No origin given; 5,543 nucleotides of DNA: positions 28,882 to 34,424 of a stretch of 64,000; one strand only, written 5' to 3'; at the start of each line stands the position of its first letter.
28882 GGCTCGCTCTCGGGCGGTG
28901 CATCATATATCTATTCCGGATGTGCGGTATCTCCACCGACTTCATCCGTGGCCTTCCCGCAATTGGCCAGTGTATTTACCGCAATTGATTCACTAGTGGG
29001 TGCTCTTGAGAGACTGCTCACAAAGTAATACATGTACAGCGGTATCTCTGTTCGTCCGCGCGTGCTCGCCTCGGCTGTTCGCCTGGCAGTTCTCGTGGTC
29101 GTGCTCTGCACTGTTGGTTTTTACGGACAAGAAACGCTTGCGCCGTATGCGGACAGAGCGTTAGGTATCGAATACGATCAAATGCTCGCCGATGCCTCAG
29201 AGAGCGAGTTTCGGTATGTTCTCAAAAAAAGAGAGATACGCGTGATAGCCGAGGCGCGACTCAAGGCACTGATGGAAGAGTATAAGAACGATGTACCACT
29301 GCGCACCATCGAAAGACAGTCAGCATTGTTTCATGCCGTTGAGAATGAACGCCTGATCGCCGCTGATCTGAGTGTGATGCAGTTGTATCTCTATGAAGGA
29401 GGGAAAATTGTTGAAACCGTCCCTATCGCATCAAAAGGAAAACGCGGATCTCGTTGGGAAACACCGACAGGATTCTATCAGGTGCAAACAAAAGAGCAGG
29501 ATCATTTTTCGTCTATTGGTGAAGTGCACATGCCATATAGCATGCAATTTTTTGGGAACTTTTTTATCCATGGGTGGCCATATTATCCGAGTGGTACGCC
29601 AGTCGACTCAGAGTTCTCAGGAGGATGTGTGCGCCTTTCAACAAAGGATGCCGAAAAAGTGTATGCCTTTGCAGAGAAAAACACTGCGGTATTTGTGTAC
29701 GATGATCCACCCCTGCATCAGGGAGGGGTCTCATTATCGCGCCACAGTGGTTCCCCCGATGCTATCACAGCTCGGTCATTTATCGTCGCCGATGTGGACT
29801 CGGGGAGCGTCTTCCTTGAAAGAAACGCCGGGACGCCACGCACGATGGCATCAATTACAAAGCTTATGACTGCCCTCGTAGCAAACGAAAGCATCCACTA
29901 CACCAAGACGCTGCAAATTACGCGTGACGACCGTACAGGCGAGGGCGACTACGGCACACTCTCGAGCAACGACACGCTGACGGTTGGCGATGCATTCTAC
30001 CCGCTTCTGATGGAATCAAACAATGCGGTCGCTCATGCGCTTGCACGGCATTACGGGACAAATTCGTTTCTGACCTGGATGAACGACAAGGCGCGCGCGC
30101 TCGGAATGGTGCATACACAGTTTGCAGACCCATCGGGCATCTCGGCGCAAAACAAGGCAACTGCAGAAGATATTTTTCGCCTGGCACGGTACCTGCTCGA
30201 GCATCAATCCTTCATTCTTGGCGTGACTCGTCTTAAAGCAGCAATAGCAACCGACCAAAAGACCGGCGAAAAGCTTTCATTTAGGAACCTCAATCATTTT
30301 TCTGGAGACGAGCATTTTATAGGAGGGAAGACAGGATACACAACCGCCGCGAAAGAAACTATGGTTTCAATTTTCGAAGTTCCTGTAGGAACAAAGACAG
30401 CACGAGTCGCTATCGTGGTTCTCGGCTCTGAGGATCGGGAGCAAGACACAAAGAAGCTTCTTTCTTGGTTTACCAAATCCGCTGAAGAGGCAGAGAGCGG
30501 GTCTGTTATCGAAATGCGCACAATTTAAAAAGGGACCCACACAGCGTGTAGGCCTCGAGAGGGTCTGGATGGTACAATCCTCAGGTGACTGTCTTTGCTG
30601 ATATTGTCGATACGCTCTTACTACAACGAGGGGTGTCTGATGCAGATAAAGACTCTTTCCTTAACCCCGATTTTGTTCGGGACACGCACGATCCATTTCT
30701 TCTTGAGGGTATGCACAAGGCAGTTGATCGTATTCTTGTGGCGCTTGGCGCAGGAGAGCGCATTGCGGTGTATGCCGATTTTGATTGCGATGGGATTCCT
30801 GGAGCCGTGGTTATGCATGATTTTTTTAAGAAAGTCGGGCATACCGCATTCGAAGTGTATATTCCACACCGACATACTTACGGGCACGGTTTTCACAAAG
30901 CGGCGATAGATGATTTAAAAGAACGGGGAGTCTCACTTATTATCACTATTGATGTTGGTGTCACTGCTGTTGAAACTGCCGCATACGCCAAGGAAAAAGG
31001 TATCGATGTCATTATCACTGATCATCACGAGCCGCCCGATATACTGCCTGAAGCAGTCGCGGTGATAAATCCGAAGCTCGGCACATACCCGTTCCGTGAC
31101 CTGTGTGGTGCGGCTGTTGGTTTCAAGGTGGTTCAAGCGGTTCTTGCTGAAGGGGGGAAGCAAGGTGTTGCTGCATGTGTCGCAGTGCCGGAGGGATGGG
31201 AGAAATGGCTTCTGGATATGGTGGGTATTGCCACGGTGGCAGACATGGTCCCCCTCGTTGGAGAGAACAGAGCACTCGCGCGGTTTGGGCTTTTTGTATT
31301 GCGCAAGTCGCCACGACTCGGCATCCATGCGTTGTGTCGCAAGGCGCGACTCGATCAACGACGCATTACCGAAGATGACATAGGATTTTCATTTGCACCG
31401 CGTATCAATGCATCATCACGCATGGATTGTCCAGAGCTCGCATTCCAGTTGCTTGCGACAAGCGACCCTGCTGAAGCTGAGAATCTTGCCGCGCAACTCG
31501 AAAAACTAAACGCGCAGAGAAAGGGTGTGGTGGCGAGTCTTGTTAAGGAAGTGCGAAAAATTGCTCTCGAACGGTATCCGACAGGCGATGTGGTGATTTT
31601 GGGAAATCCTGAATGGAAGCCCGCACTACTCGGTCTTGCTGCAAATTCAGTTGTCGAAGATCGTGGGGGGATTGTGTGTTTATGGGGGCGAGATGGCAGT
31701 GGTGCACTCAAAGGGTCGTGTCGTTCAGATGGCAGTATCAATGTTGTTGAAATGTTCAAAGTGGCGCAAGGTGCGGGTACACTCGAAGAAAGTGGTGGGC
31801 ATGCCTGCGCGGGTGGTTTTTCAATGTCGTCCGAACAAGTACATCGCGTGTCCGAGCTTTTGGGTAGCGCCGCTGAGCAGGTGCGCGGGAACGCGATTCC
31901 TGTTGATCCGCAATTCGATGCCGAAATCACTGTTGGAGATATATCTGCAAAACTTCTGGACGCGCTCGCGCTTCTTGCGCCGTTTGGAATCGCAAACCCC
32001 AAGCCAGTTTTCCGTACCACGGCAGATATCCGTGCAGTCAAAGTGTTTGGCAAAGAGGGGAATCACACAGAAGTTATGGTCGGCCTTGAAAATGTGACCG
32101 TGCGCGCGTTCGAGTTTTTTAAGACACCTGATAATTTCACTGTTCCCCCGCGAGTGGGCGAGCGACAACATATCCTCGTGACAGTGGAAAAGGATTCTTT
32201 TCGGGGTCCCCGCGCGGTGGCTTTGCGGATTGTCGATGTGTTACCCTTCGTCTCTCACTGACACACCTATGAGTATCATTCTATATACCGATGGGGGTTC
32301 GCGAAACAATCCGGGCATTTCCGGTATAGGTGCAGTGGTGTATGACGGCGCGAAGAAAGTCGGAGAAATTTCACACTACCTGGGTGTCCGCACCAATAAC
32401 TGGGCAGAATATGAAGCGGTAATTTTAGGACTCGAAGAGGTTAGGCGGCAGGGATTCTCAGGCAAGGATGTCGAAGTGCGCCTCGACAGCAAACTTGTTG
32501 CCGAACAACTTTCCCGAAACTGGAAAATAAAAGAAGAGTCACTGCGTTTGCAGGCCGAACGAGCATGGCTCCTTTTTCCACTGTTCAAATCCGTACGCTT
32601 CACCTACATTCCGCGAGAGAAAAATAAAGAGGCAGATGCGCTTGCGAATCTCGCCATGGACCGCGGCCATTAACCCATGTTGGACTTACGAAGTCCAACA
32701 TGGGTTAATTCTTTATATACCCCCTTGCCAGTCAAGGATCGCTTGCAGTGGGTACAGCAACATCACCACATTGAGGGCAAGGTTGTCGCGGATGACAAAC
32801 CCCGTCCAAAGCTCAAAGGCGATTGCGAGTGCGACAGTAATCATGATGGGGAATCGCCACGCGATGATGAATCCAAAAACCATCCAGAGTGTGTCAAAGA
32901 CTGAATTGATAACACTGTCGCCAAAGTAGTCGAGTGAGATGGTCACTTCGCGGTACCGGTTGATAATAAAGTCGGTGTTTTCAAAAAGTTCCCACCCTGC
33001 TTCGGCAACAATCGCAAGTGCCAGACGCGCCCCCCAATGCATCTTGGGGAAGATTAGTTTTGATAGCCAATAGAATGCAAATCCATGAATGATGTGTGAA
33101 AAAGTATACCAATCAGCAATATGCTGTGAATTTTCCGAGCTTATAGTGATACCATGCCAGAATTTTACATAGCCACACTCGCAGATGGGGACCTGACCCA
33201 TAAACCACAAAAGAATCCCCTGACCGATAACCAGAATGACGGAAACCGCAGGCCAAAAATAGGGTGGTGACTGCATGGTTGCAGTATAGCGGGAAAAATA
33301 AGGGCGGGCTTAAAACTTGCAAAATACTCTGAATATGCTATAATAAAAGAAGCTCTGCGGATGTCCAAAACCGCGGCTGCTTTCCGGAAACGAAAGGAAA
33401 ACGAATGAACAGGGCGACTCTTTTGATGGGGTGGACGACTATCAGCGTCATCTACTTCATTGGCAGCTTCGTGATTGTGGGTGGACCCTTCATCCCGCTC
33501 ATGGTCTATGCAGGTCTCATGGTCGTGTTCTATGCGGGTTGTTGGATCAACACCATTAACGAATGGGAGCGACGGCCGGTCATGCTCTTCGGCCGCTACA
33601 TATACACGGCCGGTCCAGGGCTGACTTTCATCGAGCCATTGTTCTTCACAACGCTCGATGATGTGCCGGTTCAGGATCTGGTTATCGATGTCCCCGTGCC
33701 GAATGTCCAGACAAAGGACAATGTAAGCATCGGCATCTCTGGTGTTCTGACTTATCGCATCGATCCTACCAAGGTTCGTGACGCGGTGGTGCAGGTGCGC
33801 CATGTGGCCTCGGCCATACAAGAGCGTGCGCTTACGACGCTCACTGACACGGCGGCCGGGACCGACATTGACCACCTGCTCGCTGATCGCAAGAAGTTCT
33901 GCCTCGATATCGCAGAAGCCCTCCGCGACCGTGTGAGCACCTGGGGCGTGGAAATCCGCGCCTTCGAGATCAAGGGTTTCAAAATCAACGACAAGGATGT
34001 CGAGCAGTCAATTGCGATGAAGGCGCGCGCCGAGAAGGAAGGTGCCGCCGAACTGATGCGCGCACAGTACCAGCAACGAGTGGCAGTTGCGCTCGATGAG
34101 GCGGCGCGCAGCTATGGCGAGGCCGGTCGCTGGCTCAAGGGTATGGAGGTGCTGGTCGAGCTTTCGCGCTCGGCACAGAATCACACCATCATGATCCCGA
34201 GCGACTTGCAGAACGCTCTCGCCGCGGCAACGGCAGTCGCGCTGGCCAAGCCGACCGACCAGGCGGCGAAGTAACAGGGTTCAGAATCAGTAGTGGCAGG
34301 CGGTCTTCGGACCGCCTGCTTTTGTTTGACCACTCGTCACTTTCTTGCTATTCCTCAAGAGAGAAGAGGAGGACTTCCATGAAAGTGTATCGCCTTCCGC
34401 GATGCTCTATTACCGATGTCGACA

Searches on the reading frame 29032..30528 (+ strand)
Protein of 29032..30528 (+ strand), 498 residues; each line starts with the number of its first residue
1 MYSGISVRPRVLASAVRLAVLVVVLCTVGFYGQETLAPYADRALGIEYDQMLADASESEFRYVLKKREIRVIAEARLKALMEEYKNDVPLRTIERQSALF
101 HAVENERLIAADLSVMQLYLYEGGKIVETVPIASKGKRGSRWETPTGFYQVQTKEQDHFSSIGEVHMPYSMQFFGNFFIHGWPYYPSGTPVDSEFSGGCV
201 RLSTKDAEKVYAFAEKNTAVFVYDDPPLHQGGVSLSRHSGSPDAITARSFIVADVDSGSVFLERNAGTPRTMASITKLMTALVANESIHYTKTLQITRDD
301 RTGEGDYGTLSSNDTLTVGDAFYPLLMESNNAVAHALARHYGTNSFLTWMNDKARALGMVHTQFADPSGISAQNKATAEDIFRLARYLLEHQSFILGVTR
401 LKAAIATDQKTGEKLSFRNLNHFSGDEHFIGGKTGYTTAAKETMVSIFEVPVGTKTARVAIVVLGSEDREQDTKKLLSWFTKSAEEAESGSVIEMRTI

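Call 6: search_protein_families(library=pfam, proteins=[window:29032-30528:+], max_evalue=0.001)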
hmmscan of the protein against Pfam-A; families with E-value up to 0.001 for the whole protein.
window:29032-30528:+ (498 aa): 4 families
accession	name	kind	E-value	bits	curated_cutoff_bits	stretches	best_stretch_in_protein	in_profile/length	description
PF00768.25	Peptidase_S11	-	1.3e-35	123.4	27.6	1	240-466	5-237/239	D-alanyl-D-alanine carboxypeptidase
PF03734.19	YkuD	-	9.3e-16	59.2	23.4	1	107-222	2-146/146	L,D-transpeptidase catalytic domain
PF13354.11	Beta-lactamase2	-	3e-09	37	22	1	250-436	2-189/214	Beta-lactamase enzyme family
PF02113.21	Peptidase_S13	-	0.00011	21.6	22.8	0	249-286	20-57/444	D-Ala-D-Ala carboxypeptidase 3 (S13) family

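Call 89: find_encoding_contigs(protein=window:29032-30528:+, flank=2000, max_places=2)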
Protein window:29032-30528:+ (498 aa): 9 contigs read that carry it; 2 places shown.
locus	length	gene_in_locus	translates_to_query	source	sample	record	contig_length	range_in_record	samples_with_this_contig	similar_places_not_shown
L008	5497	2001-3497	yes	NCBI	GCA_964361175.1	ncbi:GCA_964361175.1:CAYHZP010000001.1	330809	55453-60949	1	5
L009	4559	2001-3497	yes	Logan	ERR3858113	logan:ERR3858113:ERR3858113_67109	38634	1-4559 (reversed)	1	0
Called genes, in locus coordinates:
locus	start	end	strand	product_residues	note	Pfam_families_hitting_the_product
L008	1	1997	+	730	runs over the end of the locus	PF00127:Copper-bind (weak), PF01471:PG_binding_1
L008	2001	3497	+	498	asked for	PF03734:YkuD, PF00768:Peptidase_S11, PF13354:Beta-lactamase2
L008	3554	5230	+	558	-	PF01368:DHH, PF02272:DHHA1 (weak), PF17768:RecJ_OB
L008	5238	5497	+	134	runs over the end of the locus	PF00075:RNase_H, PF13456:RVT_3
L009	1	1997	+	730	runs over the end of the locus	PF00127:Copper-bind (weak), PF01471:PG_binding_1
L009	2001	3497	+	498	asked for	PF03734:YkuD, PF00768:Peptidase_S11, PF13354:Beta-lactamase2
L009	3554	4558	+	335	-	?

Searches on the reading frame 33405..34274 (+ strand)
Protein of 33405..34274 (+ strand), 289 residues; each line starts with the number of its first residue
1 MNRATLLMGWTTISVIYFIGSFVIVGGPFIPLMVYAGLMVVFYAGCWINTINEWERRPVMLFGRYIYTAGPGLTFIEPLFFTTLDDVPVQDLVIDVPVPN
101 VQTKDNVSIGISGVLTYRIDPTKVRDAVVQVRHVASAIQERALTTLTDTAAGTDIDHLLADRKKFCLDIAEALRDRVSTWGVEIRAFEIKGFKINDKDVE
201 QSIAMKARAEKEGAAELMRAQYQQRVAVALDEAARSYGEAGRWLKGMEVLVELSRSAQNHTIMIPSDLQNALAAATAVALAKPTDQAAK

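Call 6: search_protein_families(library=pfam, proteins=[window:33405-34274:+], max_evalue=0.001)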
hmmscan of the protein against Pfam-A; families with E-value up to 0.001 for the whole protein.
window:33405-34274:+ (289 aa): 1 family
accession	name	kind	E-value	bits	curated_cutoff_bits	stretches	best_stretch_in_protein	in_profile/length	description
PF01145.31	Band_7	-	2.4e-26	93.3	23.6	1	50-221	2-173/176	SPFH domain / Band 7 family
